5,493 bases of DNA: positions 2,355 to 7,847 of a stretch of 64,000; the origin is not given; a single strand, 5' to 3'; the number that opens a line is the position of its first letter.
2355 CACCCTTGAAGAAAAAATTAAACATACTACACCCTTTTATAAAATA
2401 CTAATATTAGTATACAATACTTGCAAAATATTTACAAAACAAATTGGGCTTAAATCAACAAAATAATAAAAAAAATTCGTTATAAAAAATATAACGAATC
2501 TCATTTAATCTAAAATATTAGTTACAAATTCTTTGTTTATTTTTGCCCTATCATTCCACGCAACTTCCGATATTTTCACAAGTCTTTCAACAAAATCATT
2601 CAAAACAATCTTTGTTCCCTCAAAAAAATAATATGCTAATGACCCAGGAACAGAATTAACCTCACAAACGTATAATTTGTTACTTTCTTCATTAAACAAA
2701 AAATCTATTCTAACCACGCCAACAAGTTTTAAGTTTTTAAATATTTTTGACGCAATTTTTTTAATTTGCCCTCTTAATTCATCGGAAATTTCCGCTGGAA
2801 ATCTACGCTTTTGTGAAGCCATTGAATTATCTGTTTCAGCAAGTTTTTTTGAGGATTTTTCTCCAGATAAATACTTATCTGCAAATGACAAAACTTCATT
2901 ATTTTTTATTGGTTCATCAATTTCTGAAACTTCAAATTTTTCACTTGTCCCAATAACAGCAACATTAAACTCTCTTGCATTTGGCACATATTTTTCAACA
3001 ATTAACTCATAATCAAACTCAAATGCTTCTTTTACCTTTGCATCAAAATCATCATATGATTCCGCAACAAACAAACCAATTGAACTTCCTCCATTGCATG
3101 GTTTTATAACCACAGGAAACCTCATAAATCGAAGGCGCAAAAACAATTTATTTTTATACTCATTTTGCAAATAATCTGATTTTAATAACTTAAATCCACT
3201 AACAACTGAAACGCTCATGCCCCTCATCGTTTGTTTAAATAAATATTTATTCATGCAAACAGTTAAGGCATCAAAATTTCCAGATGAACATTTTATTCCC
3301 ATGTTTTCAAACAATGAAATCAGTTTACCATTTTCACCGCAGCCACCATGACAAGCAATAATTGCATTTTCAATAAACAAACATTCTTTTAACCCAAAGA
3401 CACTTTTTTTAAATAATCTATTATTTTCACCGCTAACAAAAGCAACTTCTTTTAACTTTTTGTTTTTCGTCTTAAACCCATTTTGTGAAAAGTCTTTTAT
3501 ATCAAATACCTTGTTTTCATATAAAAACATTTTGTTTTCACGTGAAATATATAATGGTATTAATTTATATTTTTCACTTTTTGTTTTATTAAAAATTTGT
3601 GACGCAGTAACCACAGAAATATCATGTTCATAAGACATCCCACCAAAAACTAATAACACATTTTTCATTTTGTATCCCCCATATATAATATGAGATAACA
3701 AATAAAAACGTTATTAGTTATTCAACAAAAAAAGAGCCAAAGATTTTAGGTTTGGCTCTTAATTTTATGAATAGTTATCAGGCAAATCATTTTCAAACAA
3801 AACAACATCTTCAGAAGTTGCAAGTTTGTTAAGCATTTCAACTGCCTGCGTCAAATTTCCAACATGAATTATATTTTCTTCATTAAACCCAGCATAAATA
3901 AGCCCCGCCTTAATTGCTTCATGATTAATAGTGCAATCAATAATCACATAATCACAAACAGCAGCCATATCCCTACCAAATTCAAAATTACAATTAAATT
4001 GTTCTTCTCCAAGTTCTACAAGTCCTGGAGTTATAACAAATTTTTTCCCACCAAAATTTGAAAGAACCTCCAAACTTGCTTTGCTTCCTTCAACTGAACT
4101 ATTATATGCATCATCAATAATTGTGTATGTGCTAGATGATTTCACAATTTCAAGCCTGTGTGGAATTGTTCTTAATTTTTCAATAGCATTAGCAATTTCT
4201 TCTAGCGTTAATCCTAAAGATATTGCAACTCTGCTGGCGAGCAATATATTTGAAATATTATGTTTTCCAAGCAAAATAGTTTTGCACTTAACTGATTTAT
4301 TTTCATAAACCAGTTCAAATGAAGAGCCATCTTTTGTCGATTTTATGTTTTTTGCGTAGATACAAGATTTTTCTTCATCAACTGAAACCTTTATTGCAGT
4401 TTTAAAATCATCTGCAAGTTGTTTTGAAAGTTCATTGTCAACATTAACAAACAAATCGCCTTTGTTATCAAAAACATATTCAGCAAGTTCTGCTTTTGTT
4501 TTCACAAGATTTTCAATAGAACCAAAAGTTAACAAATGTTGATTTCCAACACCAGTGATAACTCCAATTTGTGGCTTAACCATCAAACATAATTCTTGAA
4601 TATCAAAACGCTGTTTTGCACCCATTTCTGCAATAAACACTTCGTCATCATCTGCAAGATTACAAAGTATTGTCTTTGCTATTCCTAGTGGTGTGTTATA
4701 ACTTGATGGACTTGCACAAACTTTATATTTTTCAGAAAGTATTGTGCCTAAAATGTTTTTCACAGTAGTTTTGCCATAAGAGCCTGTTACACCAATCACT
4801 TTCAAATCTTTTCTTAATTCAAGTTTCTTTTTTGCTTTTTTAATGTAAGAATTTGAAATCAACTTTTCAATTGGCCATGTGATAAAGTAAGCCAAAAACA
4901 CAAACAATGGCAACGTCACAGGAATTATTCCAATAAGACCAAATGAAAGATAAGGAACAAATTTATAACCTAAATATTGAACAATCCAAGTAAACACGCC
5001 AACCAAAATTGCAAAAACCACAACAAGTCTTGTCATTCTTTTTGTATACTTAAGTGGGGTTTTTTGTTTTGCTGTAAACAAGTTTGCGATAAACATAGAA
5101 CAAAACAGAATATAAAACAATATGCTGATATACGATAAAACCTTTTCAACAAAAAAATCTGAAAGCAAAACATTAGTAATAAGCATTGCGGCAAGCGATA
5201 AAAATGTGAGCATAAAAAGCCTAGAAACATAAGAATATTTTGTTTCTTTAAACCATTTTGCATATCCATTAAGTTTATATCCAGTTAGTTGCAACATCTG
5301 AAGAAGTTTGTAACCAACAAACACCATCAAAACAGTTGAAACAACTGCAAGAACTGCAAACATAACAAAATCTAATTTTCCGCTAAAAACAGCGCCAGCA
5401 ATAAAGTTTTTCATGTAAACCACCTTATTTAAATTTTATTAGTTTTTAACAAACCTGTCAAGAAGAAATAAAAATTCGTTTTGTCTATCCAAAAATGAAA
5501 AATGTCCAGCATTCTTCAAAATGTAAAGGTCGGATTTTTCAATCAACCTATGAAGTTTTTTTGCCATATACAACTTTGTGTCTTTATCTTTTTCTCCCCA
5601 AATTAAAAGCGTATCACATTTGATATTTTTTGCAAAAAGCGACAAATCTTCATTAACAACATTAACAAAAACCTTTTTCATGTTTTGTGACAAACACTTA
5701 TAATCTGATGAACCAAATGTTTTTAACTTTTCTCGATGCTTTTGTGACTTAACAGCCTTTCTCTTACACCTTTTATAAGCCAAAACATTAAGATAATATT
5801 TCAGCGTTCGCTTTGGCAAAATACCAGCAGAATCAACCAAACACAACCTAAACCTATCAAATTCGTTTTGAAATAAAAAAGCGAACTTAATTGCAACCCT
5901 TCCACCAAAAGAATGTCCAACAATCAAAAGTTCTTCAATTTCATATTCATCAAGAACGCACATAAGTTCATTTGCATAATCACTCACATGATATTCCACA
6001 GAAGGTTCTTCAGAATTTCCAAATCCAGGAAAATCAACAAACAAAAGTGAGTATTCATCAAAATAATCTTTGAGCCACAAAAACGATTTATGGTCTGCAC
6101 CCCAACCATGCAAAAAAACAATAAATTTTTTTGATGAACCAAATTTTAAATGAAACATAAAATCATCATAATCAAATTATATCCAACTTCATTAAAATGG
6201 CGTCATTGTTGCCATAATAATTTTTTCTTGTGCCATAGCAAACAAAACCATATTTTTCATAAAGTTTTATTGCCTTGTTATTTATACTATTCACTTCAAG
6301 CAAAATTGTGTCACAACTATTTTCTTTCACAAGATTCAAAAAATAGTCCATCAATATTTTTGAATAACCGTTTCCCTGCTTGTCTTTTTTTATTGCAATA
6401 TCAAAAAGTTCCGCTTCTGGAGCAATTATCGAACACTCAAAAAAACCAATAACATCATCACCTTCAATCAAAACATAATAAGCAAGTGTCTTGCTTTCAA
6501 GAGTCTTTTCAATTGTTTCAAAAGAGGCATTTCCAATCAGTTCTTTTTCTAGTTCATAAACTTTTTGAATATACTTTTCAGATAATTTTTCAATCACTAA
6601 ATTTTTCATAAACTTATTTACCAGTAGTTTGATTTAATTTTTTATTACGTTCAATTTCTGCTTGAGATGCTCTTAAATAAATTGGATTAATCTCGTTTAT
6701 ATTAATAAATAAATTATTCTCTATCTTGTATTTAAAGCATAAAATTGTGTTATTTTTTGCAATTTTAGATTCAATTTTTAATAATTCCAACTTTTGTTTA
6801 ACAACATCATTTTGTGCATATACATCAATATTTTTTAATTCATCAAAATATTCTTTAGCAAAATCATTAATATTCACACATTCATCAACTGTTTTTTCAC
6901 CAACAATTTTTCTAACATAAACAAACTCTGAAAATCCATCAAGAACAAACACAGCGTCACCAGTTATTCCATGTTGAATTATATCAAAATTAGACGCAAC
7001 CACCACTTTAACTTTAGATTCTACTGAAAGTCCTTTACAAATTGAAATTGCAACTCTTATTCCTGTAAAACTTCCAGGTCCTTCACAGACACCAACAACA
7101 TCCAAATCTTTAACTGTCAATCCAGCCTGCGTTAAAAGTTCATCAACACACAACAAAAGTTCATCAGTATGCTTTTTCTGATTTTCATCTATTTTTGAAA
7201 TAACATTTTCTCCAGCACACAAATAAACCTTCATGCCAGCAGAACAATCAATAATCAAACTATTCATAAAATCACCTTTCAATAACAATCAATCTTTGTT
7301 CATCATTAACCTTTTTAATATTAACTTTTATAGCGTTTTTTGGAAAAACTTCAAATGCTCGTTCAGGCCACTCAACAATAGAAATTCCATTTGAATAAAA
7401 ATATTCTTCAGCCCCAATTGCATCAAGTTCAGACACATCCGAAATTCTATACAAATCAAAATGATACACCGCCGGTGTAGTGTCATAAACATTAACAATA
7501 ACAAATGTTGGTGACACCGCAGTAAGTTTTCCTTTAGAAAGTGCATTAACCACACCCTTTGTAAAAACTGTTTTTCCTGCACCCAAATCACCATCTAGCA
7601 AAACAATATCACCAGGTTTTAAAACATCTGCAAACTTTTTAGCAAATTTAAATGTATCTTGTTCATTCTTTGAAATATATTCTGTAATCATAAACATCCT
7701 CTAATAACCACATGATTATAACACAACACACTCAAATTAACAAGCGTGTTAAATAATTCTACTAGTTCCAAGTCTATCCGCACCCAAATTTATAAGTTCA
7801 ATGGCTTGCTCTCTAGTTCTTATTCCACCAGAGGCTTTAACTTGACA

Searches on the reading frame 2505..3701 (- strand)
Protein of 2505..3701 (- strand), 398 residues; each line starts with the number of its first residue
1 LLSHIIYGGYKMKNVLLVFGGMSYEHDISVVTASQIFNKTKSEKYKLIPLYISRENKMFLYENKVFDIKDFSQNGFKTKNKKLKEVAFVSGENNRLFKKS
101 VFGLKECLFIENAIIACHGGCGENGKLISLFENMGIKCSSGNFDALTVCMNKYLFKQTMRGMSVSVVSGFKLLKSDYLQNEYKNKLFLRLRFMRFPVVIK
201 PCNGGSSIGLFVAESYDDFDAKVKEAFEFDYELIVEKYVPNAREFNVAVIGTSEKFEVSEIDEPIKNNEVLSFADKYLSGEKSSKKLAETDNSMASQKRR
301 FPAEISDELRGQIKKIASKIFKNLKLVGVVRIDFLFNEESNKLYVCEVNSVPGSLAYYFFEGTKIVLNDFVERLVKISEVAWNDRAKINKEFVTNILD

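Call 59: search_protein_families(library=pfam, proteins=[window:2505-3701:-], max_evalue=0.001)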
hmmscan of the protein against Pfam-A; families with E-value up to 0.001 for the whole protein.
window:2505-3701:- (398 aa): 7 families
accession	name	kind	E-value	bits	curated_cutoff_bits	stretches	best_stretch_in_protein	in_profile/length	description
PF07478.18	Dala_Dala_lig_C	-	5e-33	114.8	24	1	175-354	17-178/204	D-ala D-ala ligase C-terminus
PF01820.27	Dala_Dala_lig_N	-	2.8e-20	73.5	34.6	1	14-138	1-118/121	D-ala D-ala ligase N-terminus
PF02222.28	ATP-grasp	-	7.3e-10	39.2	27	1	175-271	11-109/179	ATP-grasp domain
PF02786.22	CPSase_L_D2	-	1.9e-09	37.8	19.8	0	152-251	2-101/211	Carbamoyl-phosphate synthase L chain, ATP binding domain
PF02655.19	ATP-grasp_3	-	1.5e-07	32.1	23.2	1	191-350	28-155/160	ATP-grasp domain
PF08443.16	RimK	-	6.7e-07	29.5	21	0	186-250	32-93/188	RimK-like ATP-grasp domain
PF13535.11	ATP-grasp_4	-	0.00074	19.6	27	0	194-238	2-45/160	ATP-grasp domain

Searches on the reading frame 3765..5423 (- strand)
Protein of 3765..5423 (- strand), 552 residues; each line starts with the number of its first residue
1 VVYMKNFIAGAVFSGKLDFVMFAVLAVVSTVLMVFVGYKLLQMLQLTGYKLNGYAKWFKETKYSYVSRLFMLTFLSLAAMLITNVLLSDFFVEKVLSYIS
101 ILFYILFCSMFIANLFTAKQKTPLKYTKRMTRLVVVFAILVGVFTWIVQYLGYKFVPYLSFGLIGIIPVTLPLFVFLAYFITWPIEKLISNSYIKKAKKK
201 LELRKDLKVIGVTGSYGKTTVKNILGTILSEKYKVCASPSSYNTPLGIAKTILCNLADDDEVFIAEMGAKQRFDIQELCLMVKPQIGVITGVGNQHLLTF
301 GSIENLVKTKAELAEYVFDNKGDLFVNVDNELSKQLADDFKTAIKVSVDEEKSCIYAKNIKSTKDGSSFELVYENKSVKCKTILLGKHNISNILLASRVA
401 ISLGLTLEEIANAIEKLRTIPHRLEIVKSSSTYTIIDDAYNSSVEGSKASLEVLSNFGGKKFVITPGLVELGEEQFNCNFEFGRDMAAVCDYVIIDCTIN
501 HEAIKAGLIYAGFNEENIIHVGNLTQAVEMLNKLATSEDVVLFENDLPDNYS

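Call 59: search_protein_families(library=pfam, proteins=[window:3765-5423:-], max_evalue=0.001)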
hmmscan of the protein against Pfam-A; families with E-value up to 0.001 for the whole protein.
window:3765-5423:- (552 aa): 2 families
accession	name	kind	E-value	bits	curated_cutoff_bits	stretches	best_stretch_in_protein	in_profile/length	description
PF08245.18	Mur_ligase_M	-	3.3e-36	125.6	24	1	212-399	1-199/200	Mur ligase middle domain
PF02875.26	Mur_ligase_C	-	1.5e-09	39.2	28.4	1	422-543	1-123/127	Mur ligase, glutamate ligase domain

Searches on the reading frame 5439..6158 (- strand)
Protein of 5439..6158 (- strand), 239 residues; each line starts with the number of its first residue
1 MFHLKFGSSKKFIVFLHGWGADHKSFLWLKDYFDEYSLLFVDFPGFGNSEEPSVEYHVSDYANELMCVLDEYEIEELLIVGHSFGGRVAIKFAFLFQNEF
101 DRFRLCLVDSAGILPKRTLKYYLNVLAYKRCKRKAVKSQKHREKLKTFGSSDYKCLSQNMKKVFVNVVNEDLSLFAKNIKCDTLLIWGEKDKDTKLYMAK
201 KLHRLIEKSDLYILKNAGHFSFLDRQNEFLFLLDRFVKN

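Call 59: search_protein_families(library=pfam, proteins=[window:5439-6158:-], max_evalue=0.001)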
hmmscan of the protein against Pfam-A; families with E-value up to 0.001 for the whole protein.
window:5439-6158:- (239 aa): 4 families
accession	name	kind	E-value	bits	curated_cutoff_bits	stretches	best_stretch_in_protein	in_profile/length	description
PF00561.26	Abhydrolase_1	-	6.6e-21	75.5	25.8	2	13-102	3-96/245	alpha/beta hydrolase fold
PF12697.13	Abhydrolase_6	-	1.5e-15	58.9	26.3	1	13-226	1-211/217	Alpha/beta hydrolase family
PF12146.15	Hydrolase_4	-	3e-08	33.7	27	1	8-195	2-206/239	Serine aminopeptidase, S33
PF06342.18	DUF1057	-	8.4e-08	32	21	1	7-120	32-145/297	Alpha/beta hydrolase of unknown function (DUF1057)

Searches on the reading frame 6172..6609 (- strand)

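Call 59: search_protein_families(library=pfam, proteins=[window:6172-6609:-], max_evalue=0.001)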
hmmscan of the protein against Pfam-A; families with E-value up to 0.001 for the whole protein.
window:6172-6609:- (145 aa): 6 families
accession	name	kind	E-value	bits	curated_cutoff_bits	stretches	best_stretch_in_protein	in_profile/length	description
PF00583.31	Acetyltransf_1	-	5.2e-15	56.2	20.7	1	34-122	25-116/116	Acetyltransferase (GNAT) family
PF13508.13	Acetyltransf_7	-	1e-11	45.5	27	1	43-123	4-83/84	Acetyltransferase (GNAT) domain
PF13673.13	Acetyltransf_10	-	2.8e-10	40.7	23.6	1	31-128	20-113/128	Acetyltransferase (GNAT) domain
PF08445.16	FR47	-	1.5e-05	25.3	22.1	1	64-125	20-80/86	FR47-like protein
PF13420.13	Acetyltransf_4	-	2.3e-05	24.9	24.3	1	30-135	34-147/155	Acetyltransferase (GNAT) domain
PF13302.13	Acetyltransf_3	-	0.00026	22.1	25.4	1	35-123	47-138/138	Acetyltransferase (GNAT) domain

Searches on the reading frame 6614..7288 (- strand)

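Call 59: search_protein_families(library=pfam, proteins=[window:6614-7288:-], max_evalue=0.001)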
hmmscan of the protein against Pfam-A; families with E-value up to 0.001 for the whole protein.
window:6614-7288:- (224 aa): 1 family
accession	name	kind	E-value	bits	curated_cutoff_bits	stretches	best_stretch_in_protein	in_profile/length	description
PF00814.31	TsaD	-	3.9e-16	60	24.8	1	37-155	26-148/264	tRNA N6-adenosine threonylcarbamoyltransferase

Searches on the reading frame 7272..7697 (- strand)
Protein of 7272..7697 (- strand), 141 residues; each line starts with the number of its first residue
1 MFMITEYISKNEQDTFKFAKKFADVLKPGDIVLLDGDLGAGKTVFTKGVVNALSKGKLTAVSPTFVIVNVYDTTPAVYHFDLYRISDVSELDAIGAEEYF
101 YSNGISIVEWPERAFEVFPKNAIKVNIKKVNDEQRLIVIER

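Call 59: search_protein_families(library=pfam, proteins=[window:7272-7697:-], max_evalue=0.001)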
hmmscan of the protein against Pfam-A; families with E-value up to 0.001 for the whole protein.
window:7272-7697:- (141 aa): 1 family
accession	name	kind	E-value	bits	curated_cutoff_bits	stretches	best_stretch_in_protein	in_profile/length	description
PF02367.23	TsaE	-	4.9e-39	133.6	26.6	1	10-135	2-126/128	Threonylcarbamoyl adenosine biosynthesis protein TsaE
